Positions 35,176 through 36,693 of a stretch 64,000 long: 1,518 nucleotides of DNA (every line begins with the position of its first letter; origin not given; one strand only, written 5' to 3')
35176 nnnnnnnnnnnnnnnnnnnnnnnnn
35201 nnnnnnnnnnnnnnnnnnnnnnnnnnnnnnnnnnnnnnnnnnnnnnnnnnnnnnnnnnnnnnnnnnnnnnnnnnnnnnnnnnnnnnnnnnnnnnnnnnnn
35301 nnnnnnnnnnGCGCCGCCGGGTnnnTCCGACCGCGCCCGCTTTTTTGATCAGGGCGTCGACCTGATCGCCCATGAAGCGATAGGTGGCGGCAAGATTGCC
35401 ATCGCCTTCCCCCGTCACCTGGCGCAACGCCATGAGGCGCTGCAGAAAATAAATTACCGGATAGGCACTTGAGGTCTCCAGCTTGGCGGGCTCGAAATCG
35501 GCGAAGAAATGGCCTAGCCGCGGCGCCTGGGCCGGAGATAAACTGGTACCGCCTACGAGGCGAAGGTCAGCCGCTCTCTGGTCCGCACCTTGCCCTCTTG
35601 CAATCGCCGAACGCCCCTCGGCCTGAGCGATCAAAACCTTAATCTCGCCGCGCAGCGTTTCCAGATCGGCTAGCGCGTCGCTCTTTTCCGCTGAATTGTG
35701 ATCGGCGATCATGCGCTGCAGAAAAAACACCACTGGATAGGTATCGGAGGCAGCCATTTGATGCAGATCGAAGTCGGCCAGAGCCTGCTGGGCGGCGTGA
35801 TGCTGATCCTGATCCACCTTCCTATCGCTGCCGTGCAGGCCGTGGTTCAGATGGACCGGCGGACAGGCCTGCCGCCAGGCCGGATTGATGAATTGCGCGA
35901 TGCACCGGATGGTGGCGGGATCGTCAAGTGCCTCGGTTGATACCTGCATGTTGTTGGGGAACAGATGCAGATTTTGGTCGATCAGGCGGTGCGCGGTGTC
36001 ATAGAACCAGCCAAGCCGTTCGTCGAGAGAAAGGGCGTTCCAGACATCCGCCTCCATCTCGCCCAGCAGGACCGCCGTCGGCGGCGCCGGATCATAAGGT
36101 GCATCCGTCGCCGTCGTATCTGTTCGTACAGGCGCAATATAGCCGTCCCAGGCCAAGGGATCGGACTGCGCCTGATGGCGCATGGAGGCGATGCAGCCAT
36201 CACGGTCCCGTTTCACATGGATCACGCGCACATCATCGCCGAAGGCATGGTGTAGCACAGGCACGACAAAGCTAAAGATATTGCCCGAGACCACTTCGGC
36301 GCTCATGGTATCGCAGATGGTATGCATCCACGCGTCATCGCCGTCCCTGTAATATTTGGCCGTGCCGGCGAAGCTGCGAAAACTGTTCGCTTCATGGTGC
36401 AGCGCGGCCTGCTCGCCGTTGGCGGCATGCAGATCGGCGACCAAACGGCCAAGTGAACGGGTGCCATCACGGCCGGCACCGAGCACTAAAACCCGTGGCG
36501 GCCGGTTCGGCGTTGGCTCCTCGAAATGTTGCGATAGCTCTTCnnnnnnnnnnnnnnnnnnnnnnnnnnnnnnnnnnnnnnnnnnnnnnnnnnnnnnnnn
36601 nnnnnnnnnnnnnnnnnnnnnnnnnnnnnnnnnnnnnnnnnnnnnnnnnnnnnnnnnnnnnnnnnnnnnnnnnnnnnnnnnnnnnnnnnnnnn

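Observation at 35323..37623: Radical SAM/SPASM-like enzyme fused to a sulfotransferase-like domain and a duplicated C-terminal module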

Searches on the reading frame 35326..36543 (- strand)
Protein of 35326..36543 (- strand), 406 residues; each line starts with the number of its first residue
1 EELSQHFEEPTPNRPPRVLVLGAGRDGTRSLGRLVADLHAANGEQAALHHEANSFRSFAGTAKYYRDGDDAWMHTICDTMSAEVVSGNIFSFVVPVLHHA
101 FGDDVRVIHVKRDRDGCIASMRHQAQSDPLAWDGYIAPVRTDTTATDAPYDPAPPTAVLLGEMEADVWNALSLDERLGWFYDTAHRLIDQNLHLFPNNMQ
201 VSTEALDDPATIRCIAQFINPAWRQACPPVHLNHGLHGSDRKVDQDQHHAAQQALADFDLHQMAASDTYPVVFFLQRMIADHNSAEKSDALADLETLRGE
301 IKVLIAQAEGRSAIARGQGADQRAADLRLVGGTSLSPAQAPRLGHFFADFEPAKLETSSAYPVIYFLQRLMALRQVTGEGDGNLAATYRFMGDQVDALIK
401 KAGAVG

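Call 21: search_solved_structures(query=A2, max_evalue=10, show_alignments=3)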
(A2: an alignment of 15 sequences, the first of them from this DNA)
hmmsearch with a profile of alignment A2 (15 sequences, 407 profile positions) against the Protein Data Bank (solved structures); distinct sequences matched with E-value up to 10: 13.
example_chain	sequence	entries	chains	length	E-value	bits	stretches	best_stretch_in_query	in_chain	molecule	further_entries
6dcs_A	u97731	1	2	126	0.075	15.2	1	202-258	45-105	Stage III sporulation protein AF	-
1m53_A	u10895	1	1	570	0.11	14.6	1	265-392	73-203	Isomaltulose Synthase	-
1o5u_A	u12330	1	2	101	0.41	12.8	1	145-184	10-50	novel Thermotoga maritima enzyme TM1112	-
2zbk_B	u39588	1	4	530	0.46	12.6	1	247-348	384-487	Type 2 DNA topoisomerase 6 subunit B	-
3gbd_A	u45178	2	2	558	0.51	12.5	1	267-393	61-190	Sucrose isomerase SmuA from Protaminobacter rubrum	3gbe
1fp1_D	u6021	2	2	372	0.69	12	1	42-88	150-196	ISOLIQUIRITIGENIN 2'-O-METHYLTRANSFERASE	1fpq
1cks_A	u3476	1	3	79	0.91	11.6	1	159-185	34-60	CYCLIN-DEPENDENT KINASE SUBUNIT, TYPE 2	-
11gy_C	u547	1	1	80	0.93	11.6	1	159-185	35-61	Cyclin-dependent kinases regulatory subunit 2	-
8gji_A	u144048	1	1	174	1.3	11.2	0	274-330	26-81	GCG binder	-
1lkn_A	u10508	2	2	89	1.4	11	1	150-184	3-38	hypothetical protein tm1112 | uncharacterized protein TM1112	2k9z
1hey_A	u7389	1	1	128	1.7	10.8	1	14-47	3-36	CHEY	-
3sft_A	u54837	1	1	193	2.5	10.2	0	17-57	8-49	Chemotaxis response regulator protein-glutamate methylesterase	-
8ek4_A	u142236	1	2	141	2.8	10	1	288-403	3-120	Ice-binding protein TIP-99a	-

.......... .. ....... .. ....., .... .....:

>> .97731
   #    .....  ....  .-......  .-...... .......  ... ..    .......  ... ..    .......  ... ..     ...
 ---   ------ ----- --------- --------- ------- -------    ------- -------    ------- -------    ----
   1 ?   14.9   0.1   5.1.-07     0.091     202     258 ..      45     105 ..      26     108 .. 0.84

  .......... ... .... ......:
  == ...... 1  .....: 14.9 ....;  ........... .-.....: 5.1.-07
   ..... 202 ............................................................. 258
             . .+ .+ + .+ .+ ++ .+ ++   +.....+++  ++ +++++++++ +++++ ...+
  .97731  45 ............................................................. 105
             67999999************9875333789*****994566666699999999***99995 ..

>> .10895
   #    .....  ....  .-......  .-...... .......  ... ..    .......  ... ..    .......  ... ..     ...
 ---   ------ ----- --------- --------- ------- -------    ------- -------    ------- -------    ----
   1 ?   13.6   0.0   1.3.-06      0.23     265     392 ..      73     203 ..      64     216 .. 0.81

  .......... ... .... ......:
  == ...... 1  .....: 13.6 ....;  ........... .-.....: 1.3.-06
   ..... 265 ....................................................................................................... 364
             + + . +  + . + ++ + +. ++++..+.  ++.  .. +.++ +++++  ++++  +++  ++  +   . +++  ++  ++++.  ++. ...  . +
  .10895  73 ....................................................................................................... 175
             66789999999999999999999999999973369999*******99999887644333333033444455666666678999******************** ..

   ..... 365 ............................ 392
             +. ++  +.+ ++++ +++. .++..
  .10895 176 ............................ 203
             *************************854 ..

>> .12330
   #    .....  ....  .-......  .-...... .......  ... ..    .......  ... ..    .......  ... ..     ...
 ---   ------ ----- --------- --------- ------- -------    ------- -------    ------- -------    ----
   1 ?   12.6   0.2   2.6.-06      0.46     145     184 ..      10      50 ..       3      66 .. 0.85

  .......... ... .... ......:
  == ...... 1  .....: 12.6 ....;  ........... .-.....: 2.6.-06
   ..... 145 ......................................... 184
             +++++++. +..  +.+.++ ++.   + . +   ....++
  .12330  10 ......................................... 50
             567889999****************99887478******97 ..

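Call 22: search_protein_families(library=pfam, alignment_id=A2, max_evalue=1)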
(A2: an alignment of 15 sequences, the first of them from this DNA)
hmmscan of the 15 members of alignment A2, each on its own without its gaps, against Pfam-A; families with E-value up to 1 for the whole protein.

A. member 1, seq(406 aa): 2 families
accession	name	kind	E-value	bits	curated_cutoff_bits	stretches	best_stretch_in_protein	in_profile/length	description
PF17784.7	Sulfotransfer_4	-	0.001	19.4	22.8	1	17-128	1-114/215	Sulfotransferase domain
PF21806.3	DUF6879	-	0.043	13.7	23.9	0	193-228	126-161/167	Family of unknown function (DUF6879)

B. families by the number of members that match (of 15 scanned): 10 families
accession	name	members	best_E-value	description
PF17784.7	Sulfotransfer_4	7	0.00015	Sulfotransferase domain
PF13469.12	Sulfotransfer_3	3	0.011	Sulfotransferase family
PF21806.3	DUF6879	1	0.043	Family of unknown function (DUF6879)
PF25703.1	AcrF31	1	0.056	Anti-CRISPR protein F31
PF12631.12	MnmE_helical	1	0.062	MnmE helical domain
PF06347.19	SH3_4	1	0.12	Bacterial SH3 domain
PF02260.25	FATC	1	0.2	FATC domain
PF18181.6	SLATT_1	1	0.2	SMODS and SLOG-associating 2TM effector domain 1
PF04430.19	DUF498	1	0.25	Protein of unknown function (DUF498/DUF598)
PF21338.2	Top1B_N_bact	1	0.26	Bacterial DNA topoisomerase IB, N-terminal domain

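Call 39: predict_structure(alignment_id=A2)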
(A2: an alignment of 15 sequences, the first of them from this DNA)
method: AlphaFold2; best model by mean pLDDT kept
length: 406 residues; sequences in the alignment: 15
mean_pLDDT: 77.0   pTM: 0.70
mean pLDDT of the five models: 77.0, 76.8, 75.7, 75.7, 71.8
residues with pLDDT >= 90: 89; 70-90: 209; 50-70: 56; < 50: 52
segments of 3 or more residues with pLDDT < 50: 1-6, 139-151, 234-243, 314-333
pLDDT, mean of each block of 10 residues (from residue 1): 46 79 87 90 88 81 87 87 90 93 95 87 78 68 39 76 89 93 96 96 86 93 79 47 53 68 76 83 76 89 85 46 42 57 71 76 86 67 78 86 65
secondary structure, 60 per line:
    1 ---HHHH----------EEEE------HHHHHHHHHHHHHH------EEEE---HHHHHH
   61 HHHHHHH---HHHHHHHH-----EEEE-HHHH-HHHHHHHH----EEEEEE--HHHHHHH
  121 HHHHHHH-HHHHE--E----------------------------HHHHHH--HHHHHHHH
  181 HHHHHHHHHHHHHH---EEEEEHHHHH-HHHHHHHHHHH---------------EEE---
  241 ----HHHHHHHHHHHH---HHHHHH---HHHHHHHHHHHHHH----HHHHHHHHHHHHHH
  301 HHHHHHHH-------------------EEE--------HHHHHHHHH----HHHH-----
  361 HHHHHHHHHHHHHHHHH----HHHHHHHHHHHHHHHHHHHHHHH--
elements in order: H4-7 E18-21 H28-41 E48-51 H55-67 H71-78 E84-87 H89-92 H94-101 E106-111 H114-127 H129-132 H165-170 H173-194 E198-202 H203-207 H209-219 E235-237 H245-256 H260-265 H269-282 H287-308 E328-330 H339-347 H352-355 H361-377 H382-404

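Call 42: fold_search(model_id=the predicted structure, library=pdb)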
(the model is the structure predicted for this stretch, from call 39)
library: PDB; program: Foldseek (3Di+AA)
matches with E <= 10: 931; with E <= 0.001: 2
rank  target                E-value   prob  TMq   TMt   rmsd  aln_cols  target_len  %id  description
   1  8ccy                  2.2e-04  1.00  0.30  0.18   8.1       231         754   17  Human heparan sulfate N-deacetylase-N-sulfotransferase 1 in complex with calcium and 3'-phosphoadenosine-5'-phosphosulfa (released 2024-02-07)
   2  1nst                  5.8e-04  1.00  0.30  0.40   8.5       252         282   16  THE SULFOTRANSFERASE DOMAIN OF HUMAN HAPARIN SULFATE N-DEACETYLASE/N-SULFOTRANSFERASE (released 1999-09-16)
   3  3rnl                  1.3e-03  1.00  0.29  0.43   9.6       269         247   13  Crystal Structure of Sulfotransferase from Alicyclobacillus acidocaldarius (released 2011-06-29)
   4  8cd0_A                1.6e-03  1.00  0.29  0.18   7.5       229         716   15  Human heparan sulfate N-deacetylase-N-sulfotransferase 1 in complex with calcium, 3'-phosphoadenosine-5'-phosphosulfat (released 2024-02-07)
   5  9f6z_B                2.8e-03  1.00  0.29  0.16   7.9       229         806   16  Human N-deacetylase/N-sulfotransferase 1 homodimer (released 2025-04-16)
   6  6n53_B                3.6e-03  1.00  0.28  0.49   7.8       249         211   11  Crystal structure of human uridine-cytidine kinase 2 complexed with 2'-azidouridine monophosphate (released 2019-11-27)
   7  6b53_A                3.8e-03  1.00  0.34  0.53   5.8       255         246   13  Schistosoma haematobium (Blood Fluke) Sulfotransferase, S166T Mutant (released 2018-10-10)
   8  3crm                  4.4e-03  1.00  0.29  0.43   7.2       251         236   14  Structure of tRNA Dimethylallyltransferase: RNA Modification through a Channel (released 2008-04-29)
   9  6b4y                  5.7e-03  1.00  0.31  0.48   9.2       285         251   13  Schistosoma mansoni (Blood Fluke) Sulfotransferase/Oxamniquine Complex, F39Y Mutant (released 2018-10-10)
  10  5tiz                  5.7e-03  1.00  0.30  0.45   8.9       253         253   17  Schistosoma japonicum (Blood Fluke) Sulfotransferase (released 2017-05-31)
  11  6n54_A                5.7e-03  1.00  0.29  0.51   7.0       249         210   12  Crystal structure of human uridine-cytidine kinase 2 complexed with 2'-azidocytidine monophosphate (released 2019-11-27)
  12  6bdq                  6.3e-03  1.00  0.33  0.48   8.5       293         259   12  Schistosoma mansoni (Blood Fluke) Sulfotransferase/CIDD-0000074 (Compound 10a) Complex (released 2018-10-03)
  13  6b51                  8.6e-03  1.00  0.33  0.52   6.3       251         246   14  Schistosoma haematobium (Blood Fluke) Sulfotransferase, Y54F Mutant (released 2018-10-10)
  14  1e6c_A                9.5e-03  0.99  0.24  0.51   8.3       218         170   12  K15M MUTANT OF SHIKIMATE KINASE FROM ERWINIA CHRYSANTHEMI (released 2001-06-20)
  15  3ap3_A                1.1e-02  0.99  0.27  0.37   7.6       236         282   13  Crystal structure of human tyrosylprotein sulfotransferase-2 complexed with PAP (released 2011-10-26)
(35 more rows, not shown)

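Call 61: search_protein_representatives(alignment_id=A2)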
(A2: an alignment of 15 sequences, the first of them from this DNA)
Query: 15 sequences, 407 profile positions. Proteins with E-value up to 0.001 (for the whole library): 212; up to 1e-10: 141; up to 1e-30: 97. The best 150 are listed.
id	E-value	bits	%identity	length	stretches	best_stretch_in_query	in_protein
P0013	2.3e-152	524.1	-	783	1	1-405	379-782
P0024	4.7e-152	523.1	-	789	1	1-404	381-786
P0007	2.1e-149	514.4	-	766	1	2-402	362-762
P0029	2.2e-149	514.3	-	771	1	2-405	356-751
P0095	2.8e-98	346.0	-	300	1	108-405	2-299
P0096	4.8e-88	312.3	-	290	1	17-309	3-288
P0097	4.3e-82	292.7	-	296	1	15-310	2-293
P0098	4.0e-77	276.3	-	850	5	15-373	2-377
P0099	6.1e-77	275.7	-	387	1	15-386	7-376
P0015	7.6e-76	272.1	-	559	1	2-198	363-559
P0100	5.3e-72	259.5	-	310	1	16-279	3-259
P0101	8.9e-63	229.1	-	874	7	15-282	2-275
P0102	2.1e-62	227.9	-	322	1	15-285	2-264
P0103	4.4e-60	220.2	-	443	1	16-402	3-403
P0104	6.3e-60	219.7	-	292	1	16-310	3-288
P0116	1.8e-53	198.4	-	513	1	12-288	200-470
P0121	3.4e-51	190.9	-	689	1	11-282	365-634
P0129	4.4e-49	184.0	-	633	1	10-283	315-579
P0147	8.3e-44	166.6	-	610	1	13-284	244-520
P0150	3.6e-43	164.5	-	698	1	15-281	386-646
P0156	2.0e-41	158.8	-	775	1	15-341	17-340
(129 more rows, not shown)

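Call 62: search_protein_families(library=pfam, proteins=[P0096, P0097, P0098, P0101, P0116, P0121, P0129, P0147, P0150, P0156], max_evalue=0.01)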
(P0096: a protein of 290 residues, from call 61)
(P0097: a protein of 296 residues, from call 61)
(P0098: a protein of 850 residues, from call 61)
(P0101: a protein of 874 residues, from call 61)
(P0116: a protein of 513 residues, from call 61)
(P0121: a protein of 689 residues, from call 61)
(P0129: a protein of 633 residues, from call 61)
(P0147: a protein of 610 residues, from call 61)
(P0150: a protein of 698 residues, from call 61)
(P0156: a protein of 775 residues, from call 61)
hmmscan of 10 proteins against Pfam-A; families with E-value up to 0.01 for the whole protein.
P0096 (290 aa): 0 families

P0097 (296 aa): 1 family
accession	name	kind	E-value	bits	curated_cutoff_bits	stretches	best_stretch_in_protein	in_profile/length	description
PF17784.7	Sulfotransfer_4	-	0.0016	18.8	22.8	1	4-169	1-171/215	Sulfotransferase domain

P0098 (850 aa): 2 families
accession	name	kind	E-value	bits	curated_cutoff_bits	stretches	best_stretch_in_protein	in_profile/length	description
PF17784.7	Sulfotransfer_4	-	0.0022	18.3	22.8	1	4-174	1-173/215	Sulfotransferase domain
PF06657.18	Cep57_MT_bd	-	0.0084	17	31.3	0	726-751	50-75/77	Centrosome microtubule-binding domain of Cep57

P0101 (874 aa): 0 families

P0116 (513 aa): 0 families

P0121 (689 aa): 2 families
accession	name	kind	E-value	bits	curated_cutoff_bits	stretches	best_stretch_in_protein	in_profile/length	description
PF13469.12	Sulfotransfer_3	-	1.7e-07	32.2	27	1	206-290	129-210/216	Sulfotransferase family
PF17784.7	Sulfotransfer_4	-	8.8e-06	26.1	22.8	1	371-500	1-128/215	Sulfotransferase domain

P0129 (633 aa): 0 families

P0147 (610 aa): 0 families

P0150 (698 aa): 3 families
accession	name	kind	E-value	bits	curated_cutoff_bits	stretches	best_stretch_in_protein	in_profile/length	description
PF17784.7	Sulfotransfer_4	-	0.00023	21.5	22.8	1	388-509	1-120/215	Sulfotransferase domain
PF06041.17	DUF924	-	0.0046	17.5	27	0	124-159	138-173/180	Bacterial protein of unknown function (DUF924)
PF20225.4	DUF6584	-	0.0076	16.7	27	0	210-237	26-53/171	Family of unknown function (DUF6584)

P0156 (775 aa): 13 families
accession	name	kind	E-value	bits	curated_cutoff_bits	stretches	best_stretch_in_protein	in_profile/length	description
PF23404.1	FAZ1_C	-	3.1e-08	34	27.6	1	392-424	1-33/35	FAZ1, C-terminal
PF07888.16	CALCOCO1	-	1.6e-05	24.5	36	1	529-740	83-290/496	Calcium binding and coiled-coil domain (CALCOCO1) like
PF19220.6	Rod_CreS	-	3.9e-05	23.3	100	0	688-741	7-60/359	Crescentin, rod domain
PF06818.20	Fez1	-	4.1e-05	24.6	34.4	0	361-470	48-157/199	Fez1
PF25764.1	KIF21A_4th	-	0.00068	19.8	33.1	0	337-471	28-157/183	KIF21A-like domain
PF08614.16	ATG16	-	0.00099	19.8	33.7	0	619-739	27-161/200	Autophagy protein 16 (ATG16)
PF25762.1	HAUS1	-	0.0012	19.1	40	1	387-494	122-229/236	HAUS augmin-like complex subunit 1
PF06785.16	UPF0242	-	0.0016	18.9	33.5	0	370-423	95-148/194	Uncharacterised protein family (UPF0242) N-terminus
PF10473.14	CENP-F_leu_zip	-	0.002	18.6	34.5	0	619-692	33-106/140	Leucine-rich repeats of kinetochore protein Cenp-F/LEK1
PF18822.6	CdvA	-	0.0028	18.1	30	1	388-473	17-106/123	CdvA-like coiled-coil domain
PF16515.11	HIP1_clath_bdg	-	0.0055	17.5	28.8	0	406-473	22-90/99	Clathrin-binding domain of Huntingtin-interacting protein 1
PF17675.6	APG6_N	-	0.006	17.5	45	1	627-737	12-124/132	Apg6 coiled-coil region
PF07926.17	TPR_MLP1_2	-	0.0083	16.6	36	0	382-480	4-102/129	TPR/MLP1/MLP2-like protein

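Call 64: find_encoding_contigs(protein=P0098, flank=10000, max_places=2)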
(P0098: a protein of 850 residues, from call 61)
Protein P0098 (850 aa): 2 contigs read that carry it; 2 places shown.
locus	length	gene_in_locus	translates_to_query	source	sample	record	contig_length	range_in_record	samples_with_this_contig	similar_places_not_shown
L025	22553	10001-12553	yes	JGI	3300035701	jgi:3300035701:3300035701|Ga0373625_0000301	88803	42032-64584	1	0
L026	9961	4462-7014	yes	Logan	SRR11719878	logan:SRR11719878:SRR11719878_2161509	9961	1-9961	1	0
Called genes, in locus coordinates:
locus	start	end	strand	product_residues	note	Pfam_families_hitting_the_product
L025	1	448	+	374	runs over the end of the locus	PF00266:Aminotran_5 (weak), PF01041:DegT_DnrJ_EryC1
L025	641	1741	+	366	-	PF01041:DegT_DnrJ_EryC1, PF00266:Aminotran_5, PF01212:Beta_elim_lyase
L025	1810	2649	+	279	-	PF00456:Transketolase_N, PF13292:DXP_synthase_N, PF00676:E1_dh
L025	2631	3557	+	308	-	PF02779:Transket_pyr, PF02780:Transketolase_C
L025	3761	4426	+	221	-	PF05175:MTS (weak), PF13489:Methyltransf_23 (weak), PF13847:Methyltransf_31, PF08241:Methyltransf_11, PF08242:Methyltransf_12, PF13649:Methyltransf_25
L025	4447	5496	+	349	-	PF08240:ADH_N, PF16912:Glu_dehyd_C, PF00107:ADH_zinc_N, PF13602:ADH_zinc_N_2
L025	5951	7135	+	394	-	PF13489:Methyltransf_23, PF08241:Methyltransf_11, PF08242:Methyltransf_12 (weak)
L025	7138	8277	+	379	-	-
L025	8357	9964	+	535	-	-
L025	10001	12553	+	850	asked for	-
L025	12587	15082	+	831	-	PF02310:B12-binding, PF04055:Radical_SAM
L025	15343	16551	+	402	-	PF01757:Acyl_transf_3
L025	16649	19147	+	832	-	PF02310:B12-binding, PF04055:Radical_SAM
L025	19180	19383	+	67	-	PF01757:Acyl_transf_3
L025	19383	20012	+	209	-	PF01609:DDE_Tnp_1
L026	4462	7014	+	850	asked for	-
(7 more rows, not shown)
